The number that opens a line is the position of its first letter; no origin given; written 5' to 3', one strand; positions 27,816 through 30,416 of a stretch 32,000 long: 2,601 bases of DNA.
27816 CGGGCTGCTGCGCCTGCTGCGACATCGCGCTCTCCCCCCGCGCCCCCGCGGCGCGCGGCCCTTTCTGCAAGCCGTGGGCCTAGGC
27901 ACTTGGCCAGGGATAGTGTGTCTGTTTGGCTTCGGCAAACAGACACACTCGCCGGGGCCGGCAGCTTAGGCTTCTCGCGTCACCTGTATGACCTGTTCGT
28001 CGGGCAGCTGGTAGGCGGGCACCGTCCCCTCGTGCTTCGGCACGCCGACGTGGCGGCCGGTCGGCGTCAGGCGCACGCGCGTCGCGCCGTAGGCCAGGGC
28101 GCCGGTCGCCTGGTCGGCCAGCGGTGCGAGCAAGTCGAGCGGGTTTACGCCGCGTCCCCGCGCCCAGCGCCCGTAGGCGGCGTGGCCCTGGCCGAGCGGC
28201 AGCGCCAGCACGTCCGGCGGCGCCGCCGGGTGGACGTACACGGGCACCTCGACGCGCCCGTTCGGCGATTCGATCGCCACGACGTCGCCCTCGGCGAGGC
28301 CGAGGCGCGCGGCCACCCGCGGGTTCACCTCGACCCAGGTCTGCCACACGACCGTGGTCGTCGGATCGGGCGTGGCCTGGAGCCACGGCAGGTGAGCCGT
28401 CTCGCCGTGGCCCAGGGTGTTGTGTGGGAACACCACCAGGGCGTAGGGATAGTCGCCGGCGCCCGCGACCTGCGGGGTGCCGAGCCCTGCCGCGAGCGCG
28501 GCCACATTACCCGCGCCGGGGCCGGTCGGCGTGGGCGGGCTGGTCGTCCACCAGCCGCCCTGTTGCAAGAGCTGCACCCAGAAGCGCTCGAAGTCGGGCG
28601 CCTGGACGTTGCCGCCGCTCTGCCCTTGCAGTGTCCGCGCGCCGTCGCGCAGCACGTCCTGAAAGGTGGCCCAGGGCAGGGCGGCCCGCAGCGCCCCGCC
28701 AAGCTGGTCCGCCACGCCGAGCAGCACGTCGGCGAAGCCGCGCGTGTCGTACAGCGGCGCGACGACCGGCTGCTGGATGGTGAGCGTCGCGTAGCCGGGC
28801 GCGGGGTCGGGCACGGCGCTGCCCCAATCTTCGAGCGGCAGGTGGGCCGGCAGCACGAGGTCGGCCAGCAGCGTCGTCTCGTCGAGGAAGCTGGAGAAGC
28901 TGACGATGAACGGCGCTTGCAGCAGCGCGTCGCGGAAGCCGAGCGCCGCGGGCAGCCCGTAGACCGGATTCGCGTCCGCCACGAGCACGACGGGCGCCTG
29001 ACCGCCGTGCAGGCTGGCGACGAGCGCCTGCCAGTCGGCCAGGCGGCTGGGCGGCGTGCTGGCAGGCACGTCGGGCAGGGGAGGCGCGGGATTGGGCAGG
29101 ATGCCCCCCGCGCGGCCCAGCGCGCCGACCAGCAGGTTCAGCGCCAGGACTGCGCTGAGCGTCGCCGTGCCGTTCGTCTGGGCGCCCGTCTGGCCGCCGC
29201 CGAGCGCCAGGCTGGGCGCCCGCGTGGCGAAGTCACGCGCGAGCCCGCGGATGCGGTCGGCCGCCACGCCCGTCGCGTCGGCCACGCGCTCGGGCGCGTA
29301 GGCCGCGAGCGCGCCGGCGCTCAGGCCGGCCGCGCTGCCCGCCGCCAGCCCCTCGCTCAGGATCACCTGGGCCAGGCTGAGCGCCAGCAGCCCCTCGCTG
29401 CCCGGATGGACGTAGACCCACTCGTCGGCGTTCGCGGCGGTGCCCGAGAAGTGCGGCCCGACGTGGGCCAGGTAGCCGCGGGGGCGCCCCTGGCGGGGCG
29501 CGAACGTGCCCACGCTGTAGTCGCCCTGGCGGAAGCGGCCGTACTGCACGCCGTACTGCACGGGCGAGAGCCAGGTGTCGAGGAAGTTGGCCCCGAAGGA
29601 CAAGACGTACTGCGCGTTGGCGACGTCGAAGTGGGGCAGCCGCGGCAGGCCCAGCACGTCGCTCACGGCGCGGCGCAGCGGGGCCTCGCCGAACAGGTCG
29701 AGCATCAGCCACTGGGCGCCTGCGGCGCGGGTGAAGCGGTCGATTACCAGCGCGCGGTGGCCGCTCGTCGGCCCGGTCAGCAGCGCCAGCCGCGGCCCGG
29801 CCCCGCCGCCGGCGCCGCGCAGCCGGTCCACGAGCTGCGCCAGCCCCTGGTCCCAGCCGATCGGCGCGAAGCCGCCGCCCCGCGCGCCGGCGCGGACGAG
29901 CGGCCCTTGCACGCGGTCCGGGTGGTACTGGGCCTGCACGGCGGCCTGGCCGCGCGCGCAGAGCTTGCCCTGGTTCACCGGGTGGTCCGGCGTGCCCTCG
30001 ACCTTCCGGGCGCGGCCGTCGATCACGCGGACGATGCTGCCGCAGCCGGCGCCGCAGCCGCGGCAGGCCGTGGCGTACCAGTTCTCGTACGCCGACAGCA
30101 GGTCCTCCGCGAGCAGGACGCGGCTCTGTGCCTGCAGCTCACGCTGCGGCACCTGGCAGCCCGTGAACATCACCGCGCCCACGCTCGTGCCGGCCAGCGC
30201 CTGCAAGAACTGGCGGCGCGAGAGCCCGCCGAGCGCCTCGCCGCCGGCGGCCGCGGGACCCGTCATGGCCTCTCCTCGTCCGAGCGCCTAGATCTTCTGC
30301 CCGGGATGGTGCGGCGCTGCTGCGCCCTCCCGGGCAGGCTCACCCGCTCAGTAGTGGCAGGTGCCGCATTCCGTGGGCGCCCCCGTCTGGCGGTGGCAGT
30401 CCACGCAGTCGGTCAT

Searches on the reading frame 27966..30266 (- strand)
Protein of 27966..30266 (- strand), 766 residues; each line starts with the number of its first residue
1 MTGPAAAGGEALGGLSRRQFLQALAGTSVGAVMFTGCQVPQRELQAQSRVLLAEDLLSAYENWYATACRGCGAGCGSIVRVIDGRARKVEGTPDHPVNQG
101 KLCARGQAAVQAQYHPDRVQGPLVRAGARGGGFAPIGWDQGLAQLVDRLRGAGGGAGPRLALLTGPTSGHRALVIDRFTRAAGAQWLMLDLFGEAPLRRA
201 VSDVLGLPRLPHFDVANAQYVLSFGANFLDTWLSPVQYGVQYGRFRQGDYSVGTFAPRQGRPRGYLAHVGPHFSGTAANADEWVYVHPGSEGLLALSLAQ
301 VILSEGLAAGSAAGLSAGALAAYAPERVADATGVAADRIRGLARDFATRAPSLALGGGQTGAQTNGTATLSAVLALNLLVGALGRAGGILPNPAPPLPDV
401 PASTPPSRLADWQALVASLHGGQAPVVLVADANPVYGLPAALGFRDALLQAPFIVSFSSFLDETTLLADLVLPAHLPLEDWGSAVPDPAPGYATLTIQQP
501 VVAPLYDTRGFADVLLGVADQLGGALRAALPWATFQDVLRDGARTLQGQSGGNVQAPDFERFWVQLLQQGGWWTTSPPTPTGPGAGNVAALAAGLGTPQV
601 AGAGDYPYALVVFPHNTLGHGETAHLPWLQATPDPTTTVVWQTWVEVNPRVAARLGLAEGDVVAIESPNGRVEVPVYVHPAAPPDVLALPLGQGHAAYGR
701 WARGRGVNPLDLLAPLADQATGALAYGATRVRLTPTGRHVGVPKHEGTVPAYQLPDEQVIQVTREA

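Call 25: search_protein_families(library=pfam, proteins=[window:27966-30266:-], max_evalue=0.001)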
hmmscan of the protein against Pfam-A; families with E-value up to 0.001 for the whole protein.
window:27966-30266:- (766 aa): 3 families
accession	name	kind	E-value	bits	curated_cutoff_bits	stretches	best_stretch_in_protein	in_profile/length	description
PF04879.21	Molybdop_Fe4S4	-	5.1e-16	58.8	22.7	1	62-115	2-55/55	Molybdopterin oxidoreductase Fe4S4 domain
PF00384.28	Molybdopterin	-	1.2e-12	48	24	1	118-485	1-321/353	Molybdopterin oxidoreductase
PF01568.27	Molydop_binding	-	6.6e-12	45.9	26.8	1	643-710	30-92/110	Molydopterin dinucleotide binding domain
